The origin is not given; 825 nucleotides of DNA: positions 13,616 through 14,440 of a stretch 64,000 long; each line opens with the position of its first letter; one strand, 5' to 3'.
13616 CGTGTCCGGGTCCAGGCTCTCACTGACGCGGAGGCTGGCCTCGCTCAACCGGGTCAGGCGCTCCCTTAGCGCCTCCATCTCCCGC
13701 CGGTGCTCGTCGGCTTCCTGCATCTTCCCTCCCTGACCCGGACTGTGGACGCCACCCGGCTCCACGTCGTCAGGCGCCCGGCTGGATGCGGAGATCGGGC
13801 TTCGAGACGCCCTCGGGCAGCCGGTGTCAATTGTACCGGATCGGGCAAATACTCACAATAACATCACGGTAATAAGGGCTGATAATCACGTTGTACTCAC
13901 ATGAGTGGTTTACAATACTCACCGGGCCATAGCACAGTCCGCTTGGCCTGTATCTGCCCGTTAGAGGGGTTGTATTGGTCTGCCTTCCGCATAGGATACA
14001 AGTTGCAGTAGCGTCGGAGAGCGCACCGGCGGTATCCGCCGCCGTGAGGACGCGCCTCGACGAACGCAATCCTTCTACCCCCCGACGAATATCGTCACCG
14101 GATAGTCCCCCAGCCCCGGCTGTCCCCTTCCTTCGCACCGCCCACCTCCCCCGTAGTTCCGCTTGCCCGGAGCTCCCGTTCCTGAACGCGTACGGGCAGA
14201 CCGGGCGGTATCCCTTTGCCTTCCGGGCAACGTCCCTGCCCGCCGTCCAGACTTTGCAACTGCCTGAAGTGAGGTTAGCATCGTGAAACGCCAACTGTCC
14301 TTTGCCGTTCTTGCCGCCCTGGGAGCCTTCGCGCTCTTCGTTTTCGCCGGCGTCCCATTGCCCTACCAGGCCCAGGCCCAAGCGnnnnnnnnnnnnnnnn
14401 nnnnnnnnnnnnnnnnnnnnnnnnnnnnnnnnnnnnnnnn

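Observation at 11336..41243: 30-kb island of eukaryote-like extracellular repeat proteins under a dedicated regulator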

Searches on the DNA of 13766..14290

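Call 52: search_rna_families(source=window, start=13766, end=14290, threshold=evalue, max_evalue=1)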
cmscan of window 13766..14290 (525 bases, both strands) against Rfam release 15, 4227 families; matches with E-value up to 1: 0.
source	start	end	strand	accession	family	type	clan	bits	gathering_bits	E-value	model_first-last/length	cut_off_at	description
